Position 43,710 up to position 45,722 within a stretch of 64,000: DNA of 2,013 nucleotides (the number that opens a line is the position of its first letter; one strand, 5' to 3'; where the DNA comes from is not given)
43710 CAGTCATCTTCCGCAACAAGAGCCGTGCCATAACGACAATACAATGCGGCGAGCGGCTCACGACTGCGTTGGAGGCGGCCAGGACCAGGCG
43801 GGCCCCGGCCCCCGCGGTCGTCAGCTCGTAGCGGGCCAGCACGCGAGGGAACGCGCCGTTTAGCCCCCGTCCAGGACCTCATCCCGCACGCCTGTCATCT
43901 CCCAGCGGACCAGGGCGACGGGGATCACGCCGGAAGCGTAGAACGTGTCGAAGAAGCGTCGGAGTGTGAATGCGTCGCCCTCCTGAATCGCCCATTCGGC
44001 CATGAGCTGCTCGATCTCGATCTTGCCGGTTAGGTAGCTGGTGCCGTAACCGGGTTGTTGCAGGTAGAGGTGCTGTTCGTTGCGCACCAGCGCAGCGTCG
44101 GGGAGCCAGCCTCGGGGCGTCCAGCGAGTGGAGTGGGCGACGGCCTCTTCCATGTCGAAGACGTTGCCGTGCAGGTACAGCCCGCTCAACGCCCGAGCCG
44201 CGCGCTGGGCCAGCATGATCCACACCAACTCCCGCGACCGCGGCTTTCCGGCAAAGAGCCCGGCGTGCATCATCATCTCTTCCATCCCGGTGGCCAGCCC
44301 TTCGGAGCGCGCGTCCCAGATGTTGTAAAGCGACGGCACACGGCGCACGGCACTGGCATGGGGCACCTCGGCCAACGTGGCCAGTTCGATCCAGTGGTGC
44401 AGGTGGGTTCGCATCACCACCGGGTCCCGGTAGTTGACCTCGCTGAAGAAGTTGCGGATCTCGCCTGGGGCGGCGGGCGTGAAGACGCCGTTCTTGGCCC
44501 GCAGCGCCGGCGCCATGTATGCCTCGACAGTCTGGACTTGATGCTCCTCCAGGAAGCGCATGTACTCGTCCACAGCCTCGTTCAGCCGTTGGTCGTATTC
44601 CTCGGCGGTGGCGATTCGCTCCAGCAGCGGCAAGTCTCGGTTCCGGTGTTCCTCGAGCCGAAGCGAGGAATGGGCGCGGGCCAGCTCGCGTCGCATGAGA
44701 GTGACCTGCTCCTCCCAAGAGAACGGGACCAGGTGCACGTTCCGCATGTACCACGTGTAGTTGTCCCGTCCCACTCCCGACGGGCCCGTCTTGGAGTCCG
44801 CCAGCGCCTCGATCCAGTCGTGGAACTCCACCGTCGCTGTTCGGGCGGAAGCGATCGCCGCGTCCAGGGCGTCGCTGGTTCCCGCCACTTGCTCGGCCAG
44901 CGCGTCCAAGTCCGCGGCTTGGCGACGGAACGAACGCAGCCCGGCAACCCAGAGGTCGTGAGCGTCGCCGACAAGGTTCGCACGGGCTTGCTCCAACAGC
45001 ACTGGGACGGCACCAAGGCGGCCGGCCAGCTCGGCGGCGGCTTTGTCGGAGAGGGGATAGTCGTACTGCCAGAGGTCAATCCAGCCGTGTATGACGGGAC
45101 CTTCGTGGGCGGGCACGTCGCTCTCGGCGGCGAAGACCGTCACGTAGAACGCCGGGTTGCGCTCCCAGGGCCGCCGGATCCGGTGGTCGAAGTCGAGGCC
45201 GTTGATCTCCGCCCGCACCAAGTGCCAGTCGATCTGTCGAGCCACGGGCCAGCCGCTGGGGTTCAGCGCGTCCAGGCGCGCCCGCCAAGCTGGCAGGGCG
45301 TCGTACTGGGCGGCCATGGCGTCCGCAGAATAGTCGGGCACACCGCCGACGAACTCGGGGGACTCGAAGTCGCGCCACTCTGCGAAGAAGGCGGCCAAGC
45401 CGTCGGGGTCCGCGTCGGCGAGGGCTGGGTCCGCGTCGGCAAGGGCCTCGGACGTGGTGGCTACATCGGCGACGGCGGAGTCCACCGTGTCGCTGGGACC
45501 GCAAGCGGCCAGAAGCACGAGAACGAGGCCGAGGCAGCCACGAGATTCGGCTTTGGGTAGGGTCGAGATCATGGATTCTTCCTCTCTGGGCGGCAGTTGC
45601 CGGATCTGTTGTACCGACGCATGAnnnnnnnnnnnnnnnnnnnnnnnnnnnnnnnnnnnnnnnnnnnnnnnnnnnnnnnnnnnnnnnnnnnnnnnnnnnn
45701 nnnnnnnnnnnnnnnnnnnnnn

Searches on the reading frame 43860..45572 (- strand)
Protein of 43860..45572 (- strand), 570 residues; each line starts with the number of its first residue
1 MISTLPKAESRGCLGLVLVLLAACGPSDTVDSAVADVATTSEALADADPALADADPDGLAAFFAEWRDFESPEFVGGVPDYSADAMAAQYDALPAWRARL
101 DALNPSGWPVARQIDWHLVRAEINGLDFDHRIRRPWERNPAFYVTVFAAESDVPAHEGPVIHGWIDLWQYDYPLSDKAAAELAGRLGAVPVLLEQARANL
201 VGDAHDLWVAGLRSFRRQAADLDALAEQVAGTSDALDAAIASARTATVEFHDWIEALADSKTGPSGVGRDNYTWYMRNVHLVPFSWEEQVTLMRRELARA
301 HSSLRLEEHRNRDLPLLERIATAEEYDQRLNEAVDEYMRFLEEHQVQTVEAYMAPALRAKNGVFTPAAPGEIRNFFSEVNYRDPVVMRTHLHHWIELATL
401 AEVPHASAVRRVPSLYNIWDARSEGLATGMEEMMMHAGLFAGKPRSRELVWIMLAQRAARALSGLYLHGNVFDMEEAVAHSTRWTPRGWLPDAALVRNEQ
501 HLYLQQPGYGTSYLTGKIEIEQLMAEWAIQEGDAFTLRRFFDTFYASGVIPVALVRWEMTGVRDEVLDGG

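Call 22: search_protein_families(library=pfam, proteins=[window:43860-45572:-])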
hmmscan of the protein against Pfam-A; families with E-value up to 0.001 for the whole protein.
window:43860-45572:- (570 aa): 1 family
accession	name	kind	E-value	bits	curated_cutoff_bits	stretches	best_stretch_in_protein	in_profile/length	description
PF05960.17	DUF885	-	1.5e-26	94.5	32.4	1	78-558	16-531/532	Bacterial protein of unknown function (DUF885)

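Call 45: list_cluster_members(proteins=[window:43860-45572:-, window:55973-57616:+, window:58700-61645:+, window:41786-43276:+, window:39703-41781:+, window:45625-49230:-, window:51137-54646:-, window:54785-55579:-, window:49157-50335:-, window:43283-43831:+])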
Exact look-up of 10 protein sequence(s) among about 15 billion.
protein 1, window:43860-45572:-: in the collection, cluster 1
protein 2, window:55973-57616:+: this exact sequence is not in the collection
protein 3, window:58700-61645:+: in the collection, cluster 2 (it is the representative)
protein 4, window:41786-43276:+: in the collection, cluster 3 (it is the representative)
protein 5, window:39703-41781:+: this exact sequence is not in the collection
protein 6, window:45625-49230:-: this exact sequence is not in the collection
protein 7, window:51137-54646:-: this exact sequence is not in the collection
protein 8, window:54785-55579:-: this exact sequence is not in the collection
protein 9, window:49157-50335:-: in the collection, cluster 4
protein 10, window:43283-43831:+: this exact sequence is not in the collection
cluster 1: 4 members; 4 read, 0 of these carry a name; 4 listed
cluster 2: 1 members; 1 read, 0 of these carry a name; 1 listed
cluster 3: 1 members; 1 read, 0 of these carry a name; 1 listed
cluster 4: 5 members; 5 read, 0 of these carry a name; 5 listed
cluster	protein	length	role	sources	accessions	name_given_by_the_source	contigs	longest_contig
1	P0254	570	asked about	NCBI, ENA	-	-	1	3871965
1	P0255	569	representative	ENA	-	-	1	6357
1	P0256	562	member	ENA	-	-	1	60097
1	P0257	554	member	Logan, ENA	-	-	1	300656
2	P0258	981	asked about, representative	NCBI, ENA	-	-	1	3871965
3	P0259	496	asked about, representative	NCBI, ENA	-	-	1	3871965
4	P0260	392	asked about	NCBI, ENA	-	-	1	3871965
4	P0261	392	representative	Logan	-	-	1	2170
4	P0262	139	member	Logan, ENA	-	-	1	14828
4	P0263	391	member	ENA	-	-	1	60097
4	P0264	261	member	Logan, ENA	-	-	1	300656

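Call 46: find_encoding_contigs(protein=P0263, flank=10000, max_places=3)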
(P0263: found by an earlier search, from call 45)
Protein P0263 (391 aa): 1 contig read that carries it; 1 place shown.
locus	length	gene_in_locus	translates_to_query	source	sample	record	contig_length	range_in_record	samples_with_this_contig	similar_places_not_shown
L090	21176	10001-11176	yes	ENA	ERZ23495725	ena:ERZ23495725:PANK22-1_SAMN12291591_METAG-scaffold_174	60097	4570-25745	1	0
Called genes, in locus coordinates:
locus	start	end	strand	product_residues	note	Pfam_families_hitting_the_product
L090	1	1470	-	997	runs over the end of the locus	-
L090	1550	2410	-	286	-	PF02558:ApbA, PF08546:ApbA_C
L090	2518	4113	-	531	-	PF00501:AMP-binding, PF13193:AMP-binding_C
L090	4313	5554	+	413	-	-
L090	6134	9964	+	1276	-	PF07669:Eco57I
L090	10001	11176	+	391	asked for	PF06114:Peptidase_M78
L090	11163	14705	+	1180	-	PF13091:PLDc_2 (weak), PF04851:ResIII (faint), PF00176:SNF2-rel_dom, PF00271:Helicase_C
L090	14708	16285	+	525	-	PF13401:AAA_22, PF14516:AAA_35 (weak)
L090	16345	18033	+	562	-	PF05960:DUF885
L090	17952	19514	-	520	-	PF13175:AAA_15 (weak), PF13304:AAA_21, PF13175:AAA_15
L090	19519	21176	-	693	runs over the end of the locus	PF19283:APEH_N (faint), PF26550:Tricorn_2nd (faint), PF26549:Tricorn_N, PF00930:DPPIV_N (faint), PF07676:PD40, PF26549:Tricorn_N, PF20434:BD-FAE (weak), PF00326:Peptidase_S9, +1 more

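Call 47: find_encoding_contigs(protein=P0257, flank=10000, max_places=3)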
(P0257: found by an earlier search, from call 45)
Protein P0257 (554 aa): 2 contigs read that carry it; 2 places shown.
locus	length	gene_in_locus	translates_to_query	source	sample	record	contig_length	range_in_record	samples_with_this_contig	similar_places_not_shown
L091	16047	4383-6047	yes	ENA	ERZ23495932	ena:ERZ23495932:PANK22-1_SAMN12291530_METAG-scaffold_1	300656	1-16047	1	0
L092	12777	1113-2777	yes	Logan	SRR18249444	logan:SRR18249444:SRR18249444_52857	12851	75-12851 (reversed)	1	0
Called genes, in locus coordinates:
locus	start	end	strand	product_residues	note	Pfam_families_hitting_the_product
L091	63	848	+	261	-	PF06114:Peptidase_M78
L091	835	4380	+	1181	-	PF13091:PLDc_2, PF04851:ResIII (faint), PF00176:SNF2-rel_dom (weak), PF00271:Helicase_C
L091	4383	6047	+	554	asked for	PF05960:DUF885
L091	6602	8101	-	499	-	PF13175:AAA_15 (weak), PF13304:AAA_21, PF13175:AAA_15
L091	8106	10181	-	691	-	PF26550:Tricorn_2nd (faint), PF00930:DPPIV_N (faint), PF25174:Beta-prop_THOC3 (faint), PF26549:Tricorn_N, PF07676:PD40, PF26549:Tricorn_N, PF20434:BD-FAE (weak), PF00326:Peptidase_S9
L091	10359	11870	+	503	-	PF01566:Nramp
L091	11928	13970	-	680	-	PF07715:Plug, PF00593:TonB_dep_Rec_b-barrel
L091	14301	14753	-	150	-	-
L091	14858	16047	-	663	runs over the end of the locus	PF01011:PQQ, PF13360:PQQ_2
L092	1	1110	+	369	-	?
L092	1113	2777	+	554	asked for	PF05960:DUF885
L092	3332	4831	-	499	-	PF13175:AAA_15 (weak), PF13304:AAA_21, PF13175:AAA_15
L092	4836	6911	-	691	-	PF26550:Tricorn_2nd (faint), PF00930:DPPIV_N (faint), PF25174:Beta-prop_THOC3 (faint), PF26549:Tricorn_N, PF07676:PD40, PF26549:Tricorn_N, PF20434:BD-FAE (weak), PF00326:Peptidase_S9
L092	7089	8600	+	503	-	PF01566:Nramp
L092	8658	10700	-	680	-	PF07715:Plug, PF00593:TonB_dep_Rec_b-barrel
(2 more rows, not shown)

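Call 65: find_encoding_contigs(protein=P0258, flank=10000, max_places=3)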
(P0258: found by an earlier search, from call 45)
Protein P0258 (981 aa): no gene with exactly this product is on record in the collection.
